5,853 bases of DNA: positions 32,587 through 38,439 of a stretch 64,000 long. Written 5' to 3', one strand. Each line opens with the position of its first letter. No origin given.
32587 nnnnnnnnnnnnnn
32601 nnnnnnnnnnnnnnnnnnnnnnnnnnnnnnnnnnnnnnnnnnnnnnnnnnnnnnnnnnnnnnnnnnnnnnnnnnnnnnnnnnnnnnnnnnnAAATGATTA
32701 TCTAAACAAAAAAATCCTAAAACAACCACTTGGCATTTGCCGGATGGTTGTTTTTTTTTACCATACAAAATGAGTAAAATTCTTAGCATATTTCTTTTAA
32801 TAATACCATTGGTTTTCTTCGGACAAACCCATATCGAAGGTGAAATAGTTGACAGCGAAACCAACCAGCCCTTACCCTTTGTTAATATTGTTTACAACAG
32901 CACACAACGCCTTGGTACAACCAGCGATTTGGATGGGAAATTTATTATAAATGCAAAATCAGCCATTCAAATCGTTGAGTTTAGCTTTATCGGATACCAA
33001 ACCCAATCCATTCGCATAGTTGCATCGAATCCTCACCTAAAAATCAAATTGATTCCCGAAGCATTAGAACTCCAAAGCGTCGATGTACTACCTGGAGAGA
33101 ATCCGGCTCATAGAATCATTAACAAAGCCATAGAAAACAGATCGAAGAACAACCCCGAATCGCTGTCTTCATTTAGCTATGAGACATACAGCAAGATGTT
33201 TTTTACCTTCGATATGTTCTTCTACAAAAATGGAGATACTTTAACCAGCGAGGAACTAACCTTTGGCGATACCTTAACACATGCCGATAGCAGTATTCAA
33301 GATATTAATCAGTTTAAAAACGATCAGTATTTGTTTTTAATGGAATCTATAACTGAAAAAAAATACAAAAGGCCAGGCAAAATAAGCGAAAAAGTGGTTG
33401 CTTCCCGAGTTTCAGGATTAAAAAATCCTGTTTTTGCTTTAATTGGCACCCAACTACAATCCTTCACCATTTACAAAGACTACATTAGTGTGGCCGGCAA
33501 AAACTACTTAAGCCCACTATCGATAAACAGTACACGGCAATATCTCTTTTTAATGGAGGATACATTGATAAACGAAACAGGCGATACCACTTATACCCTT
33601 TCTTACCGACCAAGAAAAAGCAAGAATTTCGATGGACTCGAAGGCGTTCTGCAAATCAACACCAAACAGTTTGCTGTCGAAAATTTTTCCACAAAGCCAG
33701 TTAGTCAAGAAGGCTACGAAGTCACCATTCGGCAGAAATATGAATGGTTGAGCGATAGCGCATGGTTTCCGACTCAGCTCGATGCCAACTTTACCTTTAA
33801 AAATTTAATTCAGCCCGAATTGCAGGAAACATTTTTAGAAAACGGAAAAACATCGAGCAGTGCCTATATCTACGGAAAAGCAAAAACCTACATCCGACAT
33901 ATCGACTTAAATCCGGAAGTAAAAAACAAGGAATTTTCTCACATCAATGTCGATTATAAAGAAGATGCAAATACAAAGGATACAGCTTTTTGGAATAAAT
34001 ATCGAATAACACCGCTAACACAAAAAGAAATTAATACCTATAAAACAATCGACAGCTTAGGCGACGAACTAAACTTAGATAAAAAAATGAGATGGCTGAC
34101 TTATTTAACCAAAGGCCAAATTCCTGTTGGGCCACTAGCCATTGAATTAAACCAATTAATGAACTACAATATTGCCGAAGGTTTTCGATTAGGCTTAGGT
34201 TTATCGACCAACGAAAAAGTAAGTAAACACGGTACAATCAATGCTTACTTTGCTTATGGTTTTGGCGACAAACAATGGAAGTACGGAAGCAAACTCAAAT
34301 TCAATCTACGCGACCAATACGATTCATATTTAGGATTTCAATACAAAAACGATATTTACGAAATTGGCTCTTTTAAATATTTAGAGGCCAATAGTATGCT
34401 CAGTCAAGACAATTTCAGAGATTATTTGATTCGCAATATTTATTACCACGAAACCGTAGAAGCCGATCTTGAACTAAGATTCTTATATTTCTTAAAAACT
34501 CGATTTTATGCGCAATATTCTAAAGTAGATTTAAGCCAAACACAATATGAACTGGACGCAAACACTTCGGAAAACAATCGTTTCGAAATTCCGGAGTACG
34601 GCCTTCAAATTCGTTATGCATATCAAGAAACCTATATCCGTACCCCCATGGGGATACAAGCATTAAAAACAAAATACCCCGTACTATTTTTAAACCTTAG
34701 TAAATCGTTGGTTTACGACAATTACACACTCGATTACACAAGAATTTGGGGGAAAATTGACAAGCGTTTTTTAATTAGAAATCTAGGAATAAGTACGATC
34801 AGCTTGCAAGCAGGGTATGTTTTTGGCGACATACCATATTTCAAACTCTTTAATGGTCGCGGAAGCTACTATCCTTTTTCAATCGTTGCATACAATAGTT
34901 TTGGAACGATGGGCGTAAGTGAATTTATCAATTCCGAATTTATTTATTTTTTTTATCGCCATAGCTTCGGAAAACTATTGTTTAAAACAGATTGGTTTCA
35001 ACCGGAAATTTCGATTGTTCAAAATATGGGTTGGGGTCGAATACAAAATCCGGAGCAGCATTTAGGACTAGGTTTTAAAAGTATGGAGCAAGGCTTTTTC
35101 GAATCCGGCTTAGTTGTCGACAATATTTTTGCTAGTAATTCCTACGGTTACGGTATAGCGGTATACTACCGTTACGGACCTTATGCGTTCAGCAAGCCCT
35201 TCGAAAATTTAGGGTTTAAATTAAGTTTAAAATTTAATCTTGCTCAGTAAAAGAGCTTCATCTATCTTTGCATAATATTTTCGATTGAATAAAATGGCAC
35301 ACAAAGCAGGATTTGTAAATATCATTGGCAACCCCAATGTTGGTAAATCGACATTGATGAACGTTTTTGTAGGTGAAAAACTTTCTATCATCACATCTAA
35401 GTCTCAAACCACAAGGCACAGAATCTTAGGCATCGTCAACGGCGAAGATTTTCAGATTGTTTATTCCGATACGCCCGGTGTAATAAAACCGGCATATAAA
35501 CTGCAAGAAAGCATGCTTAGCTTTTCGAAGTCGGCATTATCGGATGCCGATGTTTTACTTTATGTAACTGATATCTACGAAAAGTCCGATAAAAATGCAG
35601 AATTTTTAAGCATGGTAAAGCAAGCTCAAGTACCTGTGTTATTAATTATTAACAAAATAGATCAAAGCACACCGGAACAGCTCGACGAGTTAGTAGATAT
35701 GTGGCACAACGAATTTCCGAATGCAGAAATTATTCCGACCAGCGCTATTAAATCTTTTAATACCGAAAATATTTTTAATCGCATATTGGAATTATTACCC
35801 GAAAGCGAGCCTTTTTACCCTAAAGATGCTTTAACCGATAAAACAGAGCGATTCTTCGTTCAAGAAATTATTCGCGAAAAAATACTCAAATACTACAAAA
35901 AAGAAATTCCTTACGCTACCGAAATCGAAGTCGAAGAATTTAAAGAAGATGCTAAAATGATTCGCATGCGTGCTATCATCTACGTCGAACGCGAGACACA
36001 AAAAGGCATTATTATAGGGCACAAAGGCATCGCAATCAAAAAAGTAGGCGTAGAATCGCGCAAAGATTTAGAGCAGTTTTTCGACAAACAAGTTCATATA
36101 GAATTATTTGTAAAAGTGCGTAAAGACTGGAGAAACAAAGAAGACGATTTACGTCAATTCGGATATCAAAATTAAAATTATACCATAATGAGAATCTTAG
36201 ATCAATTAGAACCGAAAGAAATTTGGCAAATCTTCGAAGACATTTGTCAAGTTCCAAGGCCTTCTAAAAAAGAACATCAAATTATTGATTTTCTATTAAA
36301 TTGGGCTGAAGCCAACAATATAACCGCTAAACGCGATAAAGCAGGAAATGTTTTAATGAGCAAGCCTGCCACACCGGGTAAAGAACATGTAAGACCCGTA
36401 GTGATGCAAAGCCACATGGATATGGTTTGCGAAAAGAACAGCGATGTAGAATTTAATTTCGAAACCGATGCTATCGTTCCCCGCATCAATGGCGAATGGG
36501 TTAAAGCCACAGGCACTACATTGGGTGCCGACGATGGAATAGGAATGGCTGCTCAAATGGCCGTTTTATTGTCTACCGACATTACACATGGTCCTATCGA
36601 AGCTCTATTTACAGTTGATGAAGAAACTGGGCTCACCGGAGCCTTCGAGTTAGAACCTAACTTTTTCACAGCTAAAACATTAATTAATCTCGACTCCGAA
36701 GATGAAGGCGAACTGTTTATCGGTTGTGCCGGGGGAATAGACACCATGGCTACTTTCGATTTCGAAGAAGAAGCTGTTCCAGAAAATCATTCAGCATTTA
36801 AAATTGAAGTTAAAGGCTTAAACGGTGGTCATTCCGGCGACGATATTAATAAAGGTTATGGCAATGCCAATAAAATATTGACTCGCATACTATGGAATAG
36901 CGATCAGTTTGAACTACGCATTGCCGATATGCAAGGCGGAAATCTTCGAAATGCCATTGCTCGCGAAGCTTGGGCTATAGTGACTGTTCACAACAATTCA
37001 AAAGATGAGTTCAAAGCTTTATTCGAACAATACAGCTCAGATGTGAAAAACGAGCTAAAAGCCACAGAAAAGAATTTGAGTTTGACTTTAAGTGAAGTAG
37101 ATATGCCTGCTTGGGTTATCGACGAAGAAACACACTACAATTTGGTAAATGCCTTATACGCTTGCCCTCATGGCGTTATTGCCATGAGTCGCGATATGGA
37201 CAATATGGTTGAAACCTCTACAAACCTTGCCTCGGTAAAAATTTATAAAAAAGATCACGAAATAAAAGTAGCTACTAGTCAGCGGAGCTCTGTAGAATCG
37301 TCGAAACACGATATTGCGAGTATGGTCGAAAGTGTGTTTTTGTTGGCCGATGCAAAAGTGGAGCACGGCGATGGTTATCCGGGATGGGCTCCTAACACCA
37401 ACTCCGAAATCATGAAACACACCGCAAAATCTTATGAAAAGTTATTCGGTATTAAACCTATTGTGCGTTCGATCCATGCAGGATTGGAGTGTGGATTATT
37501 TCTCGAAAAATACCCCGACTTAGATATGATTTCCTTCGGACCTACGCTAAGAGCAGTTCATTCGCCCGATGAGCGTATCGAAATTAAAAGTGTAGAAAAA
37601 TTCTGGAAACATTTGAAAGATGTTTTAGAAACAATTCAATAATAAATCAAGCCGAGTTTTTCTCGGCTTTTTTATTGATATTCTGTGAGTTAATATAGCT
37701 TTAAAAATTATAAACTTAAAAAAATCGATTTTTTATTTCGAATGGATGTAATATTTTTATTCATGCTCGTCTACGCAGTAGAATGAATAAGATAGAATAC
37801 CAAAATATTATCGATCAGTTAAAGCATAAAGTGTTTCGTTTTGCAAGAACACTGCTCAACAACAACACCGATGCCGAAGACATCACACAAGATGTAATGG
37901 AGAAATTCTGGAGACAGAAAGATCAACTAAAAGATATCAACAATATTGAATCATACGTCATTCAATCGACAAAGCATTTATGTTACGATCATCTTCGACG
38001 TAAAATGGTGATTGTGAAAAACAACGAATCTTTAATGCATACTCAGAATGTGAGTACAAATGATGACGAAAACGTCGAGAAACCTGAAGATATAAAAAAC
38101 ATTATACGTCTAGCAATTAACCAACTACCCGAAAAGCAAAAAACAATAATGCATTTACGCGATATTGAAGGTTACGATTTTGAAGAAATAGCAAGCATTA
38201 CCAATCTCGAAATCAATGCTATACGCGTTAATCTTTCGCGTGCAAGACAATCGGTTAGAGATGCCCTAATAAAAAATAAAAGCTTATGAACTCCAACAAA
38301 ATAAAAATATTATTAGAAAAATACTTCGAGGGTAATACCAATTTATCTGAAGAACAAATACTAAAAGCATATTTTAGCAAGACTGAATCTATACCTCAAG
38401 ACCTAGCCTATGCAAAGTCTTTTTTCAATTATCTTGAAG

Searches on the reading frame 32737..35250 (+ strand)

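Call 60: search_protein_families(library=pfam, proteins=[window:32737-35250:+], max_evalue=0.00001)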
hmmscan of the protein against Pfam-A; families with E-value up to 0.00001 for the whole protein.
window:32737-35250:+ (837 aa): 3 families
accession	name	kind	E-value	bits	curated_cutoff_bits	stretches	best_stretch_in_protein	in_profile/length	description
PF18939.6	DUF5686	-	2e-42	145.9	39.2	1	127-750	1-635/669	Family of unknown function (DUF5686)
PF13715.12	CarbopepD_reg_2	-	1e-15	57.9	32.2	1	33-115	1-86/88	CarboxypepD_reg-like domain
PF13620.12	CarboxypepD_reg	-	4.6e-06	27.3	32.3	0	33-95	2-67/82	Carboxypeptidase regulatory-like domain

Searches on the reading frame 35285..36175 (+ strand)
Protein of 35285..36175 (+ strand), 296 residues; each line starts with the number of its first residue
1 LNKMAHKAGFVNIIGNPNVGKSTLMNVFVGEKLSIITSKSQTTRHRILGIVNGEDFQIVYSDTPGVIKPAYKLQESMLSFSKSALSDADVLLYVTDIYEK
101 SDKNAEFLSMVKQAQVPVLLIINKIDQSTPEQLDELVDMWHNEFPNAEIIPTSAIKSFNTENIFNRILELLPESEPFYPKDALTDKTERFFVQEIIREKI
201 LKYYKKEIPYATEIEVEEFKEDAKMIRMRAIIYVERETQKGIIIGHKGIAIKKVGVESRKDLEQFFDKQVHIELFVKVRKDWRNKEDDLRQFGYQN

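Call 60: search_protein_families(library=pfam, proteins=[window:35285-36175:+], max_evalue=0.00001)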
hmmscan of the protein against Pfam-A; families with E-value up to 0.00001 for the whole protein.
window:35285-36175:+ (296 aa): 7 families
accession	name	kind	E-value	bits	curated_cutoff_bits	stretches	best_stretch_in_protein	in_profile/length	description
PF01926.29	MMR_HSR1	-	5.5e-23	81.7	21.9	1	11-124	2-113/113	50S ribosome-binding GTPase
PF07650.23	KH_2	-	3.3e-19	68.9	22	1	207-283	1-78/78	KH domain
PF00009.33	GTP_EFTU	-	2.1e-10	40.9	26.5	1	35-172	54-187/188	Elongation factor Tu GTP binding domain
PF02421.24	FeoB_N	-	6.8e-10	39.1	27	1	11-165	3-154/156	Ferrous iron transport protein B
PF00350.29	Dynamin_N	-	1.3e-07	32.3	27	0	61-124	106-167/168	Dynamin family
PF00071.28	Ras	-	1.2e-06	28.6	21.6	1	13-169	4-158/162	Ras family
PF03193.22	RsgA_GTPase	-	4.3e-06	27.1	30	0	9-67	107-169/174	RsgA GTPase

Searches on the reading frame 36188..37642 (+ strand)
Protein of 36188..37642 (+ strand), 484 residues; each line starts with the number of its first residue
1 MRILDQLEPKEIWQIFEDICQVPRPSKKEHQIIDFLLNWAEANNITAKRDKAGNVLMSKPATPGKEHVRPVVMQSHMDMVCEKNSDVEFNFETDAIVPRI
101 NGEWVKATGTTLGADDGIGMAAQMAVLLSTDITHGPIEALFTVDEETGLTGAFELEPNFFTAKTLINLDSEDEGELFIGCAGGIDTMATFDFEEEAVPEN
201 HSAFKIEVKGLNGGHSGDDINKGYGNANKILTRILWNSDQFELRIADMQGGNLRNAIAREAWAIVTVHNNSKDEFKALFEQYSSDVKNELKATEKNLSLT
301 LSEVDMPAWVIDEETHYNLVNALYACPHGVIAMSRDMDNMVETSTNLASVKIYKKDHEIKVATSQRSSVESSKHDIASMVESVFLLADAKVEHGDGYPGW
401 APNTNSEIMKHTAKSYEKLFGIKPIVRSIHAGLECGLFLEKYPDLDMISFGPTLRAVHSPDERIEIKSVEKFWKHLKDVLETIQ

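Call 60: search_protein_families(library=pfam, proteins=[window:36188-37642:+], max_evalue=0.00001)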
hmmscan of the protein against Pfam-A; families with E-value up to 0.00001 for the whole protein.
window:36188-37642:+ (484 aa): 1 family
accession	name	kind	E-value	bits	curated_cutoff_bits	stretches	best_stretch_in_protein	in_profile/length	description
PF01546.33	Peptidase_M20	-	1.2e-15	58.4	24.6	1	73-481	2-205/206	Peptidase family M20/M25/M40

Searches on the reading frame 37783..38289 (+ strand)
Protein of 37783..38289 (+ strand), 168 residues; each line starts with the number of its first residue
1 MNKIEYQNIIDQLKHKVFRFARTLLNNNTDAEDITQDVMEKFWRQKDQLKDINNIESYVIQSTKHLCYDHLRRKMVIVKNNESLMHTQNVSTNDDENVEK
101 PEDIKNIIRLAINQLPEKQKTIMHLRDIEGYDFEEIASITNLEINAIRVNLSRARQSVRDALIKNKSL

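Call 60: search_protein_families(library=pfam, proteins=[window:37783-38289:+], max_evalue=0.00001)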
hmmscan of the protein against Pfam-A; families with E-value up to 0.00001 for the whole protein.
window:37783-38289:+ (168 aa): 3 families
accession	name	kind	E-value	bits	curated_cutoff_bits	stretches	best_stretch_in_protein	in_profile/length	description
PF08281.18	Sigma70_r4_2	-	4.9e-14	52.1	25.7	1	106-156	2-52/54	Sigma-70, region 4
PF04542.20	Sigma70_r2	-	9.1e-14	51.5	24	1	10-74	2-68/71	Sigma-70 region 2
PF04545.22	Sigma70_r4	-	3.1e-07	30.2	24.1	1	111-159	1-49/50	Sigma-70, region 4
